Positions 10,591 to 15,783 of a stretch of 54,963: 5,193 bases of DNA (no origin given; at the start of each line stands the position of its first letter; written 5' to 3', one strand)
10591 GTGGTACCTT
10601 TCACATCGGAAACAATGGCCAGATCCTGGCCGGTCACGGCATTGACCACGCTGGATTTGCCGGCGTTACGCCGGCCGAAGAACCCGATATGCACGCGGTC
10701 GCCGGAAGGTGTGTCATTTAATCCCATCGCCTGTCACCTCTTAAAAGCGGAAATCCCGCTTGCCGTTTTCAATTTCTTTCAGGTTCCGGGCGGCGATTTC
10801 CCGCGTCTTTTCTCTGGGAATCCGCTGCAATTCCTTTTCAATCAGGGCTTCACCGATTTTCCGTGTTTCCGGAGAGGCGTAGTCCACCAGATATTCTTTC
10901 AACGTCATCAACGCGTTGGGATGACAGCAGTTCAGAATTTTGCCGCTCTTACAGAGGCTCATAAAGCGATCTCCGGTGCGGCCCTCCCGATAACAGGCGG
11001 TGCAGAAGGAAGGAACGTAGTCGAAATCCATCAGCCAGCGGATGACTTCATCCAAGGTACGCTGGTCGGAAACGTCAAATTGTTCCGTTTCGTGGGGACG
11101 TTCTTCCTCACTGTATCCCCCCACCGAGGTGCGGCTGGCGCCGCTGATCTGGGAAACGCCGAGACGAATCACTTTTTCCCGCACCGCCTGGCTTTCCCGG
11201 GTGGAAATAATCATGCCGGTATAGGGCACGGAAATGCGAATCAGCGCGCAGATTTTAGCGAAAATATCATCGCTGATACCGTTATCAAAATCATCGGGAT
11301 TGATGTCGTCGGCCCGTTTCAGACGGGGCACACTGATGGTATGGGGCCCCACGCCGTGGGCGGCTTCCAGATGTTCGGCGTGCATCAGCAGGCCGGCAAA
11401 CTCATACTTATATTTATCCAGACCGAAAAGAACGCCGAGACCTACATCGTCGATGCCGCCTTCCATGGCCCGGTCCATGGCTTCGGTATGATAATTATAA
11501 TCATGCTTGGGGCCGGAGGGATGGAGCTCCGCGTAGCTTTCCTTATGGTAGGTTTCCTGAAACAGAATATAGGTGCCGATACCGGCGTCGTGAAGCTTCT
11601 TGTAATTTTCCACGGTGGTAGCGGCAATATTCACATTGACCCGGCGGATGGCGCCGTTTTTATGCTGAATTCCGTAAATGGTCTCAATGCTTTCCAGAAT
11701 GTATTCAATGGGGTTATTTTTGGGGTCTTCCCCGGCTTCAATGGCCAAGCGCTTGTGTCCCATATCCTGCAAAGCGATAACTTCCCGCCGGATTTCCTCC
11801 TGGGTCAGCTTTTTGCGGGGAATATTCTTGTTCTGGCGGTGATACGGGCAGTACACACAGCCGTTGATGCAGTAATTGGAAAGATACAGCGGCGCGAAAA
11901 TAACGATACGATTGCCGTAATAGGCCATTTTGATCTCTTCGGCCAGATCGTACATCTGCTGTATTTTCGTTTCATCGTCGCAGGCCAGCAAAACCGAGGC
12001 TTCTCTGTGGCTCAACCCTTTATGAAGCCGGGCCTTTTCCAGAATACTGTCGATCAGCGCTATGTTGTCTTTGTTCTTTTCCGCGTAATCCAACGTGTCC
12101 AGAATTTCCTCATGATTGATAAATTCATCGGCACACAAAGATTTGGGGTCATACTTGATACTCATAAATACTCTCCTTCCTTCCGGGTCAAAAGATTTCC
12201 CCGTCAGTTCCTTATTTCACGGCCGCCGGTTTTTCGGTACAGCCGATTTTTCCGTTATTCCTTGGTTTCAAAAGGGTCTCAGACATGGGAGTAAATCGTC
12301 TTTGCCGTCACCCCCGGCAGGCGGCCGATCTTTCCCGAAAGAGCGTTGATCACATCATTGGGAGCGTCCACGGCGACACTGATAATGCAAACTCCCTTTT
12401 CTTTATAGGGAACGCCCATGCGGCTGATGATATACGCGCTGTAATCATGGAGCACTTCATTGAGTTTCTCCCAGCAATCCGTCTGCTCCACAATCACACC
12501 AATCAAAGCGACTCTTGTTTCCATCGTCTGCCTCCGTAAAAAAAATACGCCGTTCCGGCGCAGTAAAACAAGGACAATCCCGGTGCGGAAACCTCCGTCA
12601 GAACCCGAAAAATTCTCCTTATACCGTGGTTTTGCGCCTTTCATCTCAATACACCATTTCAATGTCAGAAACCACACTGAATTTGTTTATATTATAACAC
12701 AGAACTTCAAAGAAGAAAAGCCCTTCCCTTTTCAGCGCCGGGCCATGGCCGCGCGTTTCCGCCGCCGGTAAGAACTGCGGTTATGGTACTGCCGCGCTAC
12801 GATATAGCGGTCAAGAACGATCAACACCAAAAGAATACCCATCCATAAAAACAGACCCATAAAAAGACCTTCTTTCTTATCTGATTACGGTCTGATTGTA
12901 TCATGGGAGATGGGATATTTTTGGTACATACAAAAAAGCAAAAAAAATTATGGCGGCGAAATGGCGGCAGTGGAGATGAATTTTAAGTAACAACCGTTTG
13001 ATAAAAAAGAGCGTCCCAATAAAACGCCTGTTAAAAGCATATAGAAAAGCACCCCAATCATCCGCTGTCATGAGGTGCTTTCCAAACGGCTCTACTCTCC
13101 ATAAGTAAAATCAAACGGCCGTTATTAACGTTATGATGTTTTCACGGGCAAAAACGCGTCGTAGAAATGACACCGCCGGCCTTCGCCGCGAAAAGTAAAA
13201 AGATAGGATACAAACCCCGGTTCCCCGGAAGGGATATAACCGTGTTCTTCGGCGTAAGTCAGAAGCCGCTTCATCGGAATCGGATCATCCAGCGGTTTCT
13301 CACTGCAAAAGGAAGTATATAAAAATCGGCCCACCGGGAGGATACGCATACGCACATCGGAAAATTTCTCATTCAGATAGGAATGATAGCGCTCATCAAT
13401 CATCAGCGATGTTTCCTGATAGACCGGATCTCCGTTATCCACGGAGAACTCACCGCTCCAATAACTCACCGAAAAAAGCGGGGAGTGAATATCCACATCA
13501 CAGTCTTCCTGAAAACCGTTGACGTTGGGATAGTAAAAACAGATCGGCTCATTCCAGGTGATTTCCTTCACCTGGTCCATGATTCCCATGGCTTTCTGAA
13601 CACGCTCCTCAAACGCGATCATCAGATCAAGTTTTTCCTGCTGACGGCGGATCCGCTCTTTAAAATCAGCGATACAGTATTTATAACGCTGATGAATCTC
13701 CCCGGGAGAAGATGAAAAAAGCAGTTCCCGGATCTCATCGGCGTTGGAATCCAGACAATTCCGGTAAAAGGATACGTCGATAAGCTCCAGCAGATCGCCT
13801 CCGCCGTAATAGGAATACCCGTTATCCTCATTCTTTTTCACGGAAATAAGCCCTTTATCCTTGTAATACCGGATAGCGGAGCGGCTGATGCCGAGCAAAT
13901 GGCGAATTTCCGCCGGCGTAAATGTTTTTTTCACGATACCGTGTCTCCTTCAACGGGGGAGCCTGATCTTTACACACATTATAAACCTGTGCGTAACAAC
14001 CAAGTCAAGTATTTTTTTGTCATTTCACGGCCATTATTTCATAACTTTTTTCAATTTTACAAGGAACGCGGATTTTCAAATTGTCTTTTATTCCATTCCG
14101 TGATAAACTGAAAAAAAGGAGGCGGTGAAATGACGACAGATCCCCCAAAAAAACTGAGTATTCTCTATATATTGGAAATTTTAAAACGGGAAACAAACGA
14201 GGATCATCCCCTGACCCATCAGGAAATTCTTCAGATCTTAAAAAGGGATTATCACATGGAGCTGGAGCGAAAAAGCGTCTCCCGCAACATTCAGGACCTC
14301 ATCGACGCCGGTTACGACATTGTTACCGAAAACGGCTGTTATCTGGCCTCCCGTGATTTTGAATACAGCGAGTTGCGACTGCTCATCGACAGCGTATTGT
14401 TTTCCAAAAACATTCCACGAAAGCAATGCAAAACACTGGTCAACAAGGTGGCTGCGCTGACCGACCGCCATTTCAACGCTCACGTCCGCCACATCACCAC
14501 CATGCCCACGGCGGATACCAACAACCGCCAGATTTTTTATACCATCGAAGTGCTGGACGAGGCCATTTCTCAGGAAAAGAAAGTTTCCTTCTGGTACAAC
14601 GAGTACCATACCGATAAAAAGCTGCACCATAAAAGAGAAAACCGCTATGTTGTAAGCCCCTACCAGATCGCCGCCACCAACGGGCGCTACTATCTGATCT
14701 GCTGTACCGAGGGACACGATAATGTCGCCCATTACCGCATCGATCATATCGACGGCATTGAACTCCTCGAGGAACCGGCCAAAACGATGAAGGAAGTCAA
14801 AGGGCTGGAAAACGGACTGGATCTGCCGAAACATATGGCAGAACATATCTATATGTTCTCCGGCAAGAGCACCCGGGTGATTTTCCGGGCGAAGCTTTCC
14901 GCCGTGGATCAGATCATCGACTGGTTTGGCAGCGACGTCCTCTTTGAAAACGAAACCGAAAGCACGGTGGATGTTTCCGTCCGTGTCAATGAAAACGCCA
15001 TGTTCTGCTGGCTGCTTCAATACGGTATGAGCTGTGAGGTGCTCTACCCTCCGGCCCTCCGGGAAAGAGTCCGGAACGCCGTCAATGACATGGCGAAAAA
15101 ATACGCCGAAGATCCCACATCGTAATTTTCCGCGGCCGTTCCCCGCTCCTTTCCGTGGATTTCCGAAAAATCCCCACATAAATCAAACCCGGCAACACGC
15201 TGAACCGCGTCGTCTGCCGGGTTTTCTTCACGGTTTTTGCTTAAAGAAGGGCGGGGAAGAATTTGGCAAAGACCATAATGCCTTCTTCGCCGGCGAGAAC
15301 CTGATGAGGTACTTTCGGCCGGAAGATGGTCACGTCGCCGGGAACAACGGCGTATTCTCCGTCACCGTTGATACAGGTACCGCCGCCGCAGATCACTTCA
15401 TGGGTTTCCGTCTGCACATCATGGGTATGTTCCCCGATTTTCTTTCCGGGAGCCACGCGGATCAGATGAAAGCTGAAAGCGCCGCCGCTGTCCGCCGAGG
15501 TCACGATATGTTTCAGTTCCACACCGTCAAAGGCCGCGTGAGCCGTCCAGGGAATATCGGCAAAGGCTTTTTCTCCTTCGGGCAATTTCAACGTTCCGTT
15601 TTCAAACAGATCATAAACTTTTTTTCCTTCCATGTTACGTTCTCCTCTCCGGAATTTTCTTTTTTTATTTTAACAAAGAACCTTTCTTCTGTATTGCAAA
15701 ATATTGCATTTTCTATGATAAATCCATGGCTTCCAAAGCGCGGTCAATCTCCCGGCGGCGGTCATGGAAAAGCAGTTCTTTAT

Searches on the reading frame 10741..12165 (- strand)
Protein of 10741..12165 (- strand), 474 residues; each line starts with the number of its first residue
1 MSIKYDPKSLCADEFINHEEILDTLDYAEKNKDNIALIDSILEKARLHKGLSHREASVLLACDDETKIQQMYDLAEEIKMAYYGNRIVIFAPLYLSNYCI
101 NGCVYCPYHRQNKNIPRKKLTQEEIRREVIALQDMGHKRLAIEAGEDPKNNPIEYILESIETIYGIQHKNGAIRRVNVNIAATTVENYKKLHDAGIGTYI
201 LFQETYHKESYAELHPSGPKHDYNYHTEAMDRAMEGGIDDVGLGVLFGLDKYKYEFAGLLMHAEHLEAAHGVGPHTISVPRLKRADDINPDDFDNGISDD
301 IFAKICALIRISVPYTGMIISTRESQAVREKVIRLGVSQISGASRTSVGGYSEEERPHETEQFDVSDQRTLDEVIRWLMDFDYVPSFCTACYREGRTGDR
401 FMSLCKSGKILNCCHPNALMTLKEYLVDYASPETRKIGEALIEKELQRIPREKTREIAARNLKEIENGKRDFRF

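Call 96: search_protein_families(library=pfam, proteins=[window:10741-12165:-], max_evalue=0.001)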
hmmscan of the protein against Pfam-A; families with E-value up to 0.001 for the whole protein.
window:10741-12165:- (474 aa): 2 families
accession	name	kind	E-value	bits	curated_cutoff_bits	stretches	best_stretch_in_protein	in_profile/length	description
PF04055.27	Radical_SAM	-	7.6e-16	59.2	29.5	1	95-250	3-152/166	Radical SAM superfamily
PF06968.18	BATS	-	1.5e-15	57.5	22.2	1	278-383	1-87/88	Biotin and Thiamin Synthesis associated domain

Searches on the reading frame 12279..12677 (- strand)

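Call 96: search_protein_families(library=pfam, proteins=[window:12279-12677:-], max_evalue=0.001)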
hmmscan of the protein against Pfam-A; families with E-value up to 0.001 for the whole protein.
window:12279-12677:- (132 aa): 2 families
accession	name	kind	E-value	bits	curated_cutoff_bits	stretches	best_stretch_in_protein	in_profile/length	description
PF21699.3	TM1266-like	-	2e-30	105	27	1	55-127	1-74/74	Iron-only hydrogenase system regulator, putative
PF08753.17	NikR_C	-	0.00019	22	22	1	64-124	11-70/77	NikR C terminal nickel binding domain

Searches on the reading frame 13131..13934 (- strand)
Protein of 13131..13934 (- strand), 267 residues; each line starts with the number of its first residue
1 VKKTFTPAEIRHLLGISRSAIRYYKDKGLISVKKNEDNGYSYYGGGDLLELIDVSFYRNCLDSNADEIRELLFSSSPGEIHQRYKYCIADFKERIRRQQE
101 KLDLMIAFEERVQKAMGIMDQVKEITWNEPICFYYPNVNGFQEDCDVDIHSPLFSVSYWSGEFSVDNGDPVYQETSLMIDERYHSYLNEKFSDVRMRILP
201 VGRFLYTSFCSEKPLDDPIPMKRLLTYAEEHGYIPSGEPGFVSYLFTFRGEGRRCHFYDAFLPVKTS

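Call 3: search_protein_families(library=pfam, proteins=[window:13131-13934:-], max_evalue=0.01)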
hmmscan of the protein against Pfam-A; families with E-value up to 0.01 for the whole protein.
window:13131-13934:- (267 aa): 3 families
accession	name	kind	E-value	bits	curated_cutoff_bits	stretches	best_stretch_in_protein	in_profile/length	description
PF00376.29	MerR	-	3.2e-07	30.5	28.2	1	6-43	1-38/38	MerR family regulatory protein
PF13411.12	MerR_1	-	8.9e-07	29.4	21.6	1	6-72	2-66/69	MerR HTH family regulatory protein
PF13338.12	AbiEi_4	-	8.2e-05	23.1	25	1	4-30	13-38/49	Transcriptional regulator, AbiEi antitoxin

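Call 5: search_protein_families(library=ncbifam, proteins=[window:13131-13934:-], max_evalue=0.01)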
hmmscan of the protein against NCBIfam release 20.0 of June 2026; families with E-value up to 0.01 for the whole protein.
window:13131-13934:- (267 aa): 8 families
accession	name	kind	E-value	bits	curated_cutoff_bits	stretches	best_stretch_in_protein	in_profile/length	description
NF053782.1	ChlnTransRegdde3219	equivalog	6.4e-07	29.1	450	1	3-101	5-101/278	choline utilization transcriptional activator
TIGR02044.1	CueR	equivalog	1.1e-05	25.5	147.4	1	10-104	6-93/127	Cu(I)-responsive transcriptional regulator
TIGR02047.1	CadR-PbrR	equivalog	6.3e-05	23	151.45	1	12-97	8-93/127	Cd(II)/Pb(II)-responsive transcriptional regulator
NF007069.0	PRK09514.1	equivalog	0.00057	19.9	143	1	9-115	6-106/141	Zn(2+)-responsive transcriptional regulator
NF007590.0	PRK10227.1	equivalog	0.00095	19.2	244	1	12-71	8-66/135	Cu(I)-responsive transcriptional regulator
TIGR02051.1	MerR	equivalog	0.003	17.8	150.85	1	13-105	8-98/124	mercury resistance transcriptional regulator MerR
TIGR02043.1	ZntR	equivalog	0.0039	17.3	167.95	1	10-115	7-106/131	Zn(2+)-responsive transcriptional regulator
NF053740.1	TransRegTnrAGPos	equivalog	0.0053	16.9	140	0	2-55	10-62/108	hypothetical protein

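Call 6: search_protein_families(library=padloc, proteins=[window:13131-13934:-], max_evalue=0.01)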
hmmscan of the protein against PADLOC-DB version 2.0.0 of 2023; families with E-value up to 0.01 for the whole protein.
window:13131-13934:- (267 aa): 1 family
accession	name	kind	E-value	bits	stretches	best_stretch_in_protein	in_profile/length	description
PDLC04133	mad1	-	3.4e-05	22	1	1-56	2-55/60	mads_1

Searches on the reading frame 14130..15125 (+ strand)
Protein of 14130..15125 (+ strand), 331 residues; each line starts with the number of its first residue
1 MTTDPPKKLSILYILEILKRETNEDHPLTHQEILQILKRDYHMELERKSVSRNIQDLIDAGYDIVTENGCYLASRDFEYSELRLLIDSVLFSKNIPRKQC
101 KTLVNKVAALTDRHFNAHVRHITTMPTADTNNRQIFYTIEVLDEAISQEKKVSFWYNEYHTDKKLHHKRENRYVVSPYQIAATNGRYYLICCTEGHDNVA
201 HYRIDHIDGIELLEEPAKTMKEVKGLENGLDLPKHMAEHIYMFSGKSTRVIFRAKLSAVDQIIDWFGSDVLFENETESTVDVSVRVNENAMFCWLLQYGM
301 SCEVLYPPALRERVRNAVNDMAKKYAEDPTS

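Call 3: search_protein_families(library=pfam, proteins=[window:14130-15125:+], max_evalue=0.01)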
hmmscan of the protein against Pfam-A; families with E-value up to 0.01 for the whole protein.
window:14130-15125:+ (331 aa): 2 families
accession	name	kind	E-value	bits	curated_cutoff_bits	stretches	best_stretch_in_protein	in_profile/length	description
PF13280.12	WYL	-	3.7e-11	43.3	21.8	1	139-211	3-69/70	WYL domain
PF25583.1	WCX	-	1.6e-08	35.2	23.9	1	250-322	5-76/76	WCX domain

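Call 5: search_protein_families(library=ncbifam, proteins=[window:14130-15125:+], max_evalue=0.01)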
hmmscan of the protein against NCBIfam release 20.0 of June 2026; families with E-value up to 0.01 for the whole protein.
window:14130-15125:+ (331 aa): 0 families

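Call 6: search_protein_families(library=padloc, proteins=[window:14130-15125:+], max_evalue=0.01)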
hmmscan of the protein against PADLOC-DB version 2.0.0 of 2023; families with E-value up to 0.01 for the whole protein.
window:14130-15125:+ (331 aa): 5 families
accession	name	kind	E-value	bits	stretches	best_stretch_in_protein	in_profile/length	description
PDLC01652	WYL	-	3.8e-29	100.1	1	136-322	17-162/162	"CAS-I,CAS-II,CAS-III,CAS-IV,CAS-V,CAS-VI; associated_signaling"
PDLC01766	Cas3c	-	5.7e-18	62.5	1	42-326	30-317/1009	-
PDLC01457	WYL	-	1.4e-14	52.3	1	24-309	15-228/229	"CAS-I,CAS-II,CAS-III,CAS-IV,CAS-V,CAS-VI; associated_signaling"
PDLC01484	WYL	-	2.6e-05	21.6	1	280-325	391-436/437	"CAS-I,CAS-II,CAS-III,CAS-IV,CAS-V,CAS-VI; associated_signaling"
PDLC01510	WYL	-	2.6e-05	21.6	1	280-325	391-436/437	"CAS-I,CAS-II,CAS-III,CAS-IV,CAS-V,CAS-VI; associated_signaling"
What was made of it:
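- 14130..15125 (+): Convergent WYL/WCX regulator gene. It is linked to the LRR gene throughout this clade. Pfam WYL and WCX matches and PADLOC WYL models (calls 3, 6).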

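Call 17: search_protein_families(library=phrogs, proteins=[window:14130-15125:+], max_evalue=0.001)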
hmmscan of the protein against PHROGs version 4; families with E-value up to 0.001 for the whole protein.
window:14130-15125:+ (331 aa): 1 family
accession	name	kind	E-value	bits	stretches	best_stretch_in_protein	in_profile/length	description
phrog_13105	-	unknown function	2.8e-06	28.1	1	126-216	130-218/239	-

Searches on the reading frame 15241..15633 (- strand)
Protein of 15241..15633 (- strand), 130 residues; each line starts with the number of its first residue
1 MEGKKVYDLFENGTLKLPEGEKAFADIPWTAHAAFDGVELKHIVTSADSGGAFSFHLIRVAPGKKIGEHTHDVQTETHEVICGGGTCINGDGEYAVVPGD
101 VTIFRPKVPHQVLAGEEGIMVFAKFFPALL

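Call 3: search_protein_families(library=pfam, proteins=[window:15241-15633:-], max_evalue=0.01)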
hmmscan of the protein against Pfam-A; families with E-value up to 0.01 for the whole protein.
window:15241-15633:- (130 aa): 3 families
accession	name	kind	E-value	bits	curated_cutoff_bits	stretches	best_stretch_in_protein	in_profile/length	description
PF07883.17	Cupin_2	-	1.8e-09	37.6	27.2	1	57-117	2-61/70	Cupin domain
PF02311.25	AraC_binding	-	2.2e-05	24.7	21.1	1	61-115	11-64/135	AraC-like ligand binding domain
PF12973.13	Cupin_7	-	0.00013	22.2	27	1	24-124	8-100/105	ChrR Cupin-like domain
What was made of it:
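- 15241..15633 (-): Cupin_2 gene (130 aa), probably the fourth gene of the operon. It is lineage-specific. Pfam match (call 3).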

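Call 5: search_protein_families(library=ncbifam, proteins=[window:15241-15633:-], max_evalue=0.01)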
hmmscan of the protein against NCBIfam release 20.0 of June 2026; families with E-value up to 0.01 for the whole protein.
window:15241-15633:- (130 aa): 3 families
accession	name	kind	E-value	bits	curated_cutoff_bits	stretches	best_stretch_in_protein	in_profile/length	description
TIGR02451.1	anti_sig_ChrR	subfamily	0.0025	17.6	124.5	1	48-115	122-185/216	ChrR family anti-sigma-E factor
NF049940.1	MandnitrLy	equivalog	0.0059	16.4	140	1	35-120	17-102/130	(R)-mandelonitrile lyase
NF051881.1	StressantisigmaChrR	equivalog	0.009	15.6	300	1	9-83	81-150/209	cadmium/peroxide/UV radiation responsive anti-sigma factor ChrR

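Call 6: search_protein_families(library=padloc, proteins=[window:15241-15633:-], max_evalue=0.01)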
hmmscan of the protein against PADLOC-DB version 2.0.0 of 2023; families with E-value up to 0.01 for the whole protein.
window:15241-15633:- (130 aa): 0 families

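Call 17: search_protein_families(library=phrogs, proteins=[window:15241-15633:-], max_evalue=0.001)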
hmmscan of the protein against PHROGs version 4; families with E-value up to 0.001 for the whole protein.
window:15241-15633:- (130 aa): 0 families
